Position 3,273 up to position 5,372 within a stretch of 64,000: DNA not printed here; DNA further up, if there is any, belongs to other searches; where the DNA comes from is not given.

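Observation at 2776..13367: Triplicated, translationally coupled two-gene cassette: polytopic membrane protein plus beta-propeller lipoprotein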

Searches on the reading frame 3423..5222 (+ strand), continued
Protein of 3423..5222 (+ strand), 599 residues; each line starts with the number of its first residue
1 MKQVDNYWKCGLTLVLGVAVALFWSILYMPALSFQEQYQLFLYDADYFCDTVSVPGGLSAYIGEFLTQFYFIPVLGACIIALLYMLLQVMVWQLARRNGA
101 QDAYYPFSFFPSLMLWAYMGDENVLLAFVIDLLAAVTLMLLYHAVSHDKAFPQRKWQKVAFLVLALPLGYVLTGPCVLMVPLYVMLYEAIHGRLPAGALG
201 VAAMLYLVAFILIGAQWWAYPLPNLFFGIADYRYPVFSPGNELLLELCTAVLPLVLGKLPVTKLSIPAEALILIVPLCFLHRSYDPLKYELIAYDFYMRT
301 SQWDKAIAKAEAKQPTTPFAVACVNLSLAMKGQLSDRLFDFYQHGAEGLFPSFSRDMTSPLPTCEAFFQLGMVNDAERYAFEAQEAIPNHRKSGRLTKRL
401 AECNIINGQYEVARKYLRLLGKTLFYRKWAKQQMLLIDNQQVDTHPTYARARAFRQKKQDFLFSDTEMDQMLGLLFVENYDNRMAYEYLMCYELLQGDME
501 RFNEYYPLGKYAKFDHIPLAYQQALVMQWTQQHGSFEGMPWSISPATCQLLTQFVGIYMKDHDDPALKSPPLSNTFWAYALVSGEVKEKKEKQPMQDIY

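Call 83: find_homologous_proteins(query=L075:6064-7764:+)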
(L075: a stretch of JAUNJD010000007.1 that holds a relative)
Query L075:6064-7764:+ (566 aa): 1594 proteins with E <= 0.001 among 8000 candidates; the best 120 are listed.
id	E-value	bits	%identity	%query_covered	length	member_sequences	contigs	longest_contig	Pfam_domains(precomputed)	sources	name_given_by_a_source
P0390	0.0e+0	1323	100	100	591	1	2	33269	PF19529.5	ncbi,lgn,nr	ncbi:MAG: DUF6057 family protein [Bacteroides sp.]|nr:DUF6057 family protein [Bacteroides sp.]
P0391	3.3e-231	787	60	99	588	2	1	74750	PF19529.5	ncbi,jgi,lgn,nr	ncbi:MAG: DUF6057 family protein [Tannerella sp.]|jgi:hypothetical protein|nr:DUF6057 family protein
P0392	1.2e-230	785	60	99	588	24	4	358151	PF19529.5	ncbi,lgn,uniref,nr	ncbi:DUF6057 family protein [Bacteroides rodentium]|uniref:DUF6057 family protein n=1 Tax=Bacteroide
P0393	1.3e-230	785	60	99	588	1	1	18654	PF19529.5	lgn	-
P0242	2.1e-227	775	58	99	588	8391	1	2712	PF19529.5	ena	-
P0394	4.4e-227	773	58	99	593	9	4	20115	PF19529.5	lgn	-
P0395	8.5e-227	773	60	99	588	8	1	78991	PF19529.5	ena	-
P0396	3.7e-226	770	59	99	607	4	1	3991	PF19529.5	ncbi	-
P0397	1.1e-225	769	59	99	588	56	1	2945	PF19529.5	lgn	-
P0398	1.5e-224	765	59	99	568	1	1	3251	PF19529.5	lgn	-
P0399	1.7e-224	765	60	99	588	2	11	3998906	PF19529.5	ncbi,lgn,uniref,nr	ncbi:DUF6057 family protein [Bacteroides helcogenes]|uniref:Transmembrane protein n=1 Tax=Bacteroide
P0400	2.9e-224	764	59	99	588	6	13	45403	PF19529.5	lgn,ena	-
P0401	2.2e-222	758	59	99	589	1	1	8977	PF19529.5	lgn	-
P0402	8.4e-222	756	58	99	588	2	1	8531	PF19529.5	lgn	-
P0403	4.9e-220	750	58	99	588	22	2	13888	PF19529.5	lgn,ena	-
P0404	5.6e-220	750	59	99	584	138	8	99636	PF19529.5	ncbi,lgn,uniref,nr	ncbi:DUF6057 family protein [Bacteroides heparinolyticus]|uniref:DUF6057 family protein n=1 Tax=Prev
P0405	1.9e-219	748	58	98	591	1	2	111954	PF19529.5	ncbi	-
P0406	3.0e-219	748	59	99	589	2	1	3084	PF19529.5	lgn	-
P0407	4.0e-219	747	58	99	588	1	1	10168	PF19529.5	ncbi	-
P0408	8.5e-219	746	57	99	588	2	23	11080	PF19529.5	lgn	-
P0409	6.9e-218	743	57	99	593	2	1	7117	PF19529.5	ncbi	-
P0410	8.4e-218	743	57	99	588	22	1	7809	PF19529.5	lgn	-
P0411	1.5e-217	742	58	99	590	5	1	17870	PF19529.5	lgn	-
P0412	3.4e-214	731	55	99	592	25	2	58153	PF19529.5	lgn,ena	-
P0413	2.1e-207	709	57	99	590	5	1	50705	PF19529.5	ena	-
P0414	3.0e-207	708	56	99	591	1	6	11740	PF19529.5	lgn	-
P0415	9.2e-205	700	55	99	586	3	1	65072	PF19529.5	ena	-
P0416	1.4e-201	689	53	99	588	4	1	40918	PF19529.5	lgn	-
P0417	1.4e-201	689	56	99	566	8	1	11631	PF19529.5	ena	-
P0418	6.3e-201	687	55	99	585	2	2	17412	PF19529.5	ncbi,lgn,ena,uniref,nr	ncbi:DUF6057 family protein [uncultured Bacteroides sp.]|uniref:DUF6057 family protein n=1 Tax=uncul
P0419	8.5e-200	683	54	98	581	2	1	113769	PF19529.5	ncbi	-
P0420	4.9e-199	681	53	99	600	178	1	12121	PF19529.5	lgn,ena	-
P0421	1.2e-197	676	55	99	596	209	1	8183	PF19529.5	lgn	-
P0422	3.9e-197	675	54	99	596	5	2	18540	PF19529.5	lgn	-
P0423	1.7e-196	673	53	99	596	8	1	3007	PF19529.5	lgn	-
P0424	1.9e-195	669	52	99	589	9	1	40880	PF19529.5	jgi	-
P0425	3.2e-195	668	54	99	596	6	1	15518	PF19529.5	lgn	-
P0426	4.3e-194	665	52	98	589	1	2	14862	PF19529.5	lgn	-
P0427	2.6e-192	659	52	99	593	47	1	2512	PF19529.5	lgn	-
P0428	5.0e-190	651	52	98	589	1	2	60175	PF19529.5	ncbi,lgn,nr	ncbi:hypothetical protein FQ707_12425 [Bacteroidaceae bacterium HV4-6-C5C]|nr:hypothetical protein F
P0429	1.8e-189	649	51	99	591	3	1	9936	PF19529.5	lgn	-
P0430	8.5e-188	644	58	82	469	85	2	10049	PF19529.5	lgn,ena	-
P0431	1.2e-184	633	50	99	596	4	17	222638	PF19529.5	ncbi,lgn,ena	-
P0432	2.1e-184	633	49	99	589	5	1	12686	PF19529.5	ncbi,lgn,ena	ncbi:MAG: DUF6057 family protein [Bacteroides sp.]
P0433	9.0e-184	630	50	100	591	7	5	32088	PF19529.5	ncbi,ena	-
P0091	1.7e-183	630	49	99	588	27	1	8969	PF19529.5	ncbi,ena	-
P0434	3.1e-183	629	50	99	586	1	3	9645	PF19529.5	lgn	-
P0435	1.7e-181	623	49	99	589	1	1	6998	PF19529.5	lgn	-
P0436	2.1e-181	623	50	100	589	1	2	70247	PF19529.5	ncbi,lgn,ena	-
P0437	2.4e-181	622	48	99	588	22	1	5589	PF19529.5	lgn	-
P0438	4.8e-181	621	50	99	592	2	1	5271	PF19529.5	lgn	-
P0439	1.2e-180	620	49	100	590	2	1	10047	PF19529.5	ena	-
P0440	6.7e-180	618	48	99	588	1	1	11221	PF19529.5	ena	-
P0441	3.8e-179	615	48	99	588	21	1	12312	PF19529.5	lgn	-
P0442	6.0e-179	615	48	99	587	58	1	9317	PF19529.5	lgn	-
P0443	1.0e-178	614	50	100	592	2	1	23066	PF19529.5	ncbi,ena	-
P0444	1.1e-178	614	49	100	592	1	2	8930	PF19529.5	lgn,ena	-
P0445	1.3e-178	613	49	99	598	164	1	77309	PF19529.5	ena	-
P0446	1.8e-176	606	48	99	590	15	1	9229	PF19529.5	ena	-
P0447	2.7e-175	602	48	99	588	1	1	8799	PF19529.5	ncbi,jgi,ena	jgi:hypothetical protein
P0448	1.2e-174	600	47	99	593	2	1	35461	PF19529.5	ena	-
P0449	2.1e-174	600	50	99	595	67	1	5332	PF19529.5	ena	-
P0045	7.8e-174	598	48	100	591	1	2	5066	PF19529.5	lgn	-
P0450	7.2e-173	594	48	99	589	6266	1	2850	PF19529.5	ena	-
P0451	4.9e-172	592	48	99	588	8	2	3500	PF19529.5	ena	-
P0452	2.7e-171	589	47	99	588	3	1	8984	PF19529.5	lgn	-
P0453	5.1e-171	588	48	99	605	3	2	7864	PF19529.5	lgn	-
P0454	1.3e-169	584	49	98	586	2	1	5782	PF19529.5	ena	-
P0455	1.7e-168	580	47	95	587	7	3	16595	PF19529.5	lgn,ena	-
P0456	2.4e-167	576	48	99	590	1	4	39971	PF19529.5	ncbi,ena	-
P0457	1.9e-166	573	48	99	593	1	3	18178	PF19529.5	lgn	-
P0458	1.9e-166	573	47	99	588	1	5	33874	PF19529.5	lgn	-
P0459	2.4e-166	573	47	99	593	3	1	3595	PF19529.5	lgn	-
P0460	5.3e-166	572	47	99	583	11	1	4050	PF19529.5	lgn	-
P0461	7.1e-166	571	47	99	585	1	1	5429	PF19529.5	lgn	-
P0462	4.3e-165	569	46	99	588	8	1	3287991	PF19529.5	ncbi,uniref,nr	ncbi:DUF6057 family protein [Xylanibacter oryzae]|uniref:DUF6057 family protein n=1 Tax=Xylanibacter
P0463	8.3e-165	568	47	99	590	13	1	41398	PF19529.5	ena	-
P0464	1.5e-164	567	47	99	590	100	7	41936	PF19529.5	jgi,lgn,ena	-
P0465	6.2e-164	565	46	99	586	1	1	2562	PF19529.5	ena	-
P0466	7.7e-164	565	48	99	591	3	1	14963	PF19529.5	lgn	-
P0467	3.5e-163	562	46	99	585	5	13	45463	PF19529.5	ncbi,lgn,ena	-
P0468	7.2e-163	561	46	99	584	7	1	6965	PF19529.5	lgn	-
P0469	1.8e-162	560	46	99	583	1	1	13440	PF19529.5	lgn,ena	-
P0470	2.8e-162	560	47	99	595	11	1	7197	PF19529.5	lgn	-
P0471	4.7e-162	559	47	99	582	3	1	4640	PF19529.5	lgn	-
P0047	2.0e-161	557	46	99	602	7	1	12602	PF19529.5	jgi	jgi:hypothetical protein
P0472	5.5e-161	555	48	99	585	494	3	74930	PF19529.5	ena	-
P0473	9.1e-161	555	48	99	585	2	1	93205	PF19529.5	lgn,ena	-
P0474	1.2e-160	554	47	99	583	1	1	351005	PF19529.5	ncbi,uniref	ncbi:MAG: DUF6057 family protein [Phocaeicola sp.]|uniref:DUF6057 family protein n=1 Tax=Phocaeicola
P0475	1.3e-160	554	47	99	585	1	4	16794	PF19529.5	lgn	-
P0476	3.4e-160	553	47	99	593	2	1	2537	PF19529.5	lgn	-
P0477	5.6e-160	552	47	99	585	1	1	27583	PF19529.5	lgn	-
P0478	6.0e-160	552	48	99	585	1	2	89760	PF19529.5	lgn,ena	-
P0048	8.5e-160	551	46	99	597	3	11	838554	PF19529.5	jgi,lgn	jgi:hypothetical protein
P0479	1.1e-159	551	47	99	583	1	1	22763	PF19529.5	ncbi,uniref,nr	ncbi:DUF6057 family protein [Phocaeicola coprocola]|uniref:DUF6057 family protein n=1 Tax=Phocaeicol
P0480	1.1e-159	551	47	99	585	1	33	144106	PF19529.5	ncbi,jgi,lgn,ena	-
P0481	6.0e-158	545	48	99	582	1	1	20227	PF19529.5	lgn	-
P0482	1.0e-157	544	64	66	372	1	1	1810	PF19529.5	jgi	jgi:hypothetical protein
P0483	3.0e-157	543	46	98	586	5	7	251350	PF19529.5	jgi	jgi:hypothetical protein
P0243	1.2e-156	541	45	99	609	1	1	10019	PF19529.5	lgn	-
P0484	1.2e-155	538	47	99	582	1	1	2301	PF19529.5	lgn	-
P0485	2.2e-155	537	47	100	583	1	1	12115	PF19529.5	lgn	-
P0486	2.5e-155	537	45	99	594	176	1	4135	PF19529.5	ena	-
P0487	6.6e-155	535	46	99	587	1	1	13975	PF19529.5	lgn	-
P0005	7.6e-155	535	45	99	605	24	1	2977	PF19529.5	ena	-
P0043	2.1e-154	534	46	98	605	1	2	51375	PF19529.5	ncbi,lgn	-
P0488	2.4e-154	533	45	99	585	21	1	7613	PF19529.5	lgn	-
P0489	1.2e-153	531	46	99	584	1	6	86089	PF19529.5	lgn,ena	-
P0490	1.3e-153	531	45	99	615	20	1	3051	PF19529.5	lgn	-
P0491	1.4e-153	531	45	98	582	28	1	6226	PF19529.5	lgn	-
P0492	1.5e-153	531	44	98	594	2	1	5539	PF19529.5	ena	-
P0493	4.3e-153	529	45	99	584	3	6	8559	PF19529.5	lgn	-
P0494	9.1e-153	528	46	98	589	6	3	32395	PF19529.5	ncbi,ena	-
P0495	2.3e-152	527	45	98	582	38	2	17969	PF19529.5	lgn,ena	-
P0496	2.8e-152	526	46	99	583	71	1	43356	PF19529.5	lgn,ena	-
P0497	1.1e-151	525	44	99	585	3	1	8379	PF19529.5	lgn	-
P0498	1.3e-151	524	47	99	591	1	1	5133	PF19529.5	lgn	-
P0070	2.8e-151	523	45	99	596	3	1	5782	PF19529.5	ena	-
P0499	5.6e-151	522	45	100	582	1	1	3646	PF19529.5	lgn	-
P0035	8.2e-151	522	45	99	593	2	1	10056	PF19529.5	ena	-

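Call 84: find_encoding_contigs(protein=P0399, flank=10000, max_places=1)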
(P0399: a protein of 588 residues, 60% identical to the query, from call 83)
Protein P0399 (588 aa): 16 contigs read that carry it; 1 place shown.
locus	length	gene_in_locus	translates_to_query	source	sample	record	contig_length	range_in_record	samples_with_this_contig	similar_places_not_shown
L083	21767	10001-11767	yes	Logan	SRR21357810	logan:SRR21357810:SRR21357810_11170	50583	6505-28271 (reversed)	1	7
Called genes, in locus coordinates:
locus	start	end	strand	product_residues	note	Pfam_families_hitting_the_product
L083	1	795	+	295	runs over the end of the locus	PF12833:HTH_18, PF00165:HTH_AraC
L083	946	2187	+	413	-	PF05448:AXE1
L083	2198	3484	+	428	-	PF26410:GH5_mannosidase, PF00150:Cellulase (faint)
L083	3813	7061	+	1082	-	PF13620:CarboxypepD_reg, PF13715:CarbopepD_reg_2, PF07715:Plug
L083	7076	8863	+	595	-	PF14322:SusD-like_3, PF07980:SusD_RagB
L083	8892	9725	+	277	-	-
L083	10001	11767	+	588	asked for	PF19529:DUF6057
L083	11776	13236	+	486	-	PF07676:PD40 (faint), PF26550:Tricorn_2nd (faint), PF26549:Tricorn_N (faint)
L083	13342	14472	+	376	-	PF02156:Glyco_hydro_26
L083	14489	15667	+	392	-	PF04041:Glyco_hydro_130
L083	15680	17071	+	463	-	PF07690:MFS_1 (weak), PF13347:MFS_2, PF07690:MFS_1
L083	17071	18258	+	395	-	PF07221:GlcNAc_2-epim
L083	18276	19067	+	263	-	PF00657:Lipase_GDSL (weak), PF13472:Lipase_GDSL_2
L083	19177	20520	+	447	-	PF00072:Response_reg, PF07724:AAA_2 (faint), PF00158:Sigma54_activat, PF14532:Sigma54_activ_2, PF00004:AAA (weak), PF07728:AAA_5 (faint), PF25601:AAA_lid_14, PF02954:HTH_8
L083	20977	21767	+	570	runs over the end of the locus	PF03814:KdpA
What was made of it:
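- L083 reads AraC, CE7, GH5_mannosidase, SusC, SusD, lipoprotein, M, P, GH26, GH130, MFS, epimerase, GDSL (call 84).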

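Call 85: find_encoding_contigs(protein=P0392, flank=10000, max_places=1)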
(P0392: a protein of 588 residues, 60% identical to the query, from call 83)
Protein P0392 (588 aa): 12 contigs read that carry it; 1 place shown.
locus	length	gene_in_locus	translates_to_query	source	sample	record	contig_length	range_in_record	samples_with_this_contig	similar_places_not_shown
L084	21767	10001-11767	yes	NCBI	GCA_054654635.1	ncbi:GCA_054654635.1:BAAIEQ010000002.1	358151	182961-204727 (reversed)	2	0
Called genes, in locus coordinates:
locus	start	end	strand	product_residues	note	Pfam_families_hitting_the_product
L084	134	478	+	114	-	PF01527:HTH_Tnp_1 (weak), PF13518:HTH_28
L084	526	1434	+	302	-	PF00665:rve, PF13683:rve_3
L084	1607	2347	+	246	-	-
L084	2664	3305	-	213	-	PF18291:HU-HIG, PF00216:Bac_DNA_binding (faint)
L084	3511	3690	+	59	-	-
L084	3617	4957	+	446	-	PF05272:VapE-like_dom, PF12990:DUF3874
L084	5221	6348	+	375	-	PF01042:Ribonuc_L-PSP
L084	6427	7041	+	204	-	PF14289:DUF4369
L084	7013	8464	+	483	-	PF19529:DUF6057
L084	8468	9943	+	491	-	PF26550:Tricorn_2nd (faint), PF07676:PD40 (faint), PF26549:Tricorn_N (faint)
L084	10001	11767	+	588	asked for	PF19529:DUF6057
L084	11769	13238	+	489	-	PF26549:Tricorn_N (faint), PF26550:Tricorn_2nd (faint), PF07676:PD40 (faint)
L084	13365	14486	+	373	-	PF02156:Glyco_hydro_26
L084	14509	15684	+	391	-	PF04041:Glyco_hydro_130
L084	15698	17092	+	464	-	PF07690:MFS_1 (weak), PF13347:MFS_2, PF07690:MFS_1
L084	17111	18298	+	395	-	PF07221:GlcNAc_2-epim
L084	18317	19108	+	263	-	PF00657:Lipase_GDSL (weak), PF13472:Lipase_GDSL_2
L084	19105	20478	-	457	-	PF00696:AA_kinase, PF22468:ACT_9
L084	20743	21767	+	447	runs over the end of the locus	PF00072:Response_reg, PF00158:Sigma54_activat, PF14532:Sigma54_activ_2, PF00004:AAA, PF07724:AAA_2 (weak), PF07728:AAA_5 (weak), PF25601:AAA_lid_14, PF02954:HTH_8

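Call 88: find_encoding_contigs(protein=P0404, flank=10000, max_places=1)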
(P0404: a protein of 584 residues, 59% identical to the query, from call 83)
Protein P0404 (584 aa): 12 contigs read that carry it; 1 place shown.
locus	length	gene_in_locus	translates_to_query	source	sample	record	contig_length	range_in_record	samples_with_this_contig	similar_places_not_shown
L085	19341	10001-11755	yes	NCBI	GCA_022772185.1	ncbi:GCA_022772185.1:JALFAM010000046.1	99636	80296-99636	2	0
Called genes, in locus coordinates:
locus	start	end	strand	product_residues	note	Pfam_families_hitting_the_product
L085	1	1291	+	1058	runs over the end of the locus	PF13620:CarboxypepD_reg (weak), PF13715:CarbopepD_reg_2, PF07715:Plug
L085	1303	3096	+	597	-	PF14322:SusD-like_3, PF07980:SusD_RagB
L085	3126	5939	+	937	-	PF07715:Plug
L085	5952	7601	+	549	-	PF14322:SusD-like_3, PF07980:SusD_RagB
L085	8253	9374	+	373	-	PF01042:Ribonuc_L-PSP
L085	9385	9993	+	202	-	PF14289:DUF4369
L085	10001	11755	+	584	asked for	PF19529:DUF6057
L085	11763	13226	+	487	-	PF07676:PD40 (faint), PF26549:Tricorn_N (faint), PF26550:Tricorn_2nd (faint)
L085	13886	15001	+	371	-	PF02156:Glyco_hydro_26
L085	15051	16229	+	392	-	PF04041:Glyco_hydro_130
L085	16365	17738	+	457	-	PF07690:MFS_1 (weak), PF13347:MFS_2, PF07690:MFS_1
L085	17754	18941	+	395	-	PF07221:GlcNAc_2-epim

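Call 89: find_encoding_contigs(protein=P0462, flank=10000, max_places=1)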
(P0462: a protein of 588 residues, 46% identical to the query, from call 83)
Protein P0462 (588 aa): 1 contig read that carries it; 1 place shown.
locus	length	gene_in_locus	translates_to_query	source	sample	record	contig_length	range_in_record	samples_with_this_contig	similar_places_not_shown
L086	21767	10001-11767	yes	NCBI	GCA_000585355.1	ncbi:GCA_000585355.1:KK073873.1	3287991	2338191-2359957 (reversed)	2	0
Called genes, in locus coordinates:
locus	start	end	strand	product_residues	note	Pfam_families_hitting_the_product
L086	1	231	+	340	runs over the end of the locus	PF03186:CobD_Cbib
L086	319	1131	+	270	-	PF08543:Phos_pyr_kin, PF00294:PfkB (weak)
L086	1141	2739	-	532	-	PF00849:PseudoU_synth_2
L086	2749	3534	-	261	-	PF00005:ABC_tran, PF13175:AAA_15 (faint), PF13304:AAA_21 (weak)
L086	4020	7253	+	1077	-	PF13620:CarboxypepD_reg, PF13715:CarbopepD_reg_2, PF07715:Plug, PF00593:TonB_dep_Rec_b-barrel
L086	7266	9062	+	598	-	PF14322:SusD-like_3, PF07980:SusD_RagB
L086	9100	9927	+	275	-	-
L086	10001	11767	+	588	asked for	PF19529:DUF6057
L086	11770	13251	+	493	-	PF26550:Tricorn_2nd (faint), PF07676:PD40 (faint), PF26549:Tricorn_N (faint)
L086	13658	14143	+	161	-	PF00857:Isochorismatase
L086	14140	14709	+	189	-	PF28474:DUF8412, PF13376:OmdA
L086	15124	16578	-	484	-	PF26550:Tricorn_2nd (faint), PF26549:Tricorn_N (faint), PF07676:PD40 (weak)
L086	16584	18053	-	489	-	PF19529:DUF6057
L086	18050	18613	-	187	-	PF14289:DUF4369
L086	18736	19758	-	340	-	PF01042:Ribonuc_L-PSP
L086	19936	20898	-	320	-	PF02729:OTCace_N, PF00185:OTCace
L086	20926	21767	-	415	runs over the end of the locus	PF00171:Aldedh (faint)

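Call 90: find_encoding_contigs(protein=P0479, flank=10000, max_places=1)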
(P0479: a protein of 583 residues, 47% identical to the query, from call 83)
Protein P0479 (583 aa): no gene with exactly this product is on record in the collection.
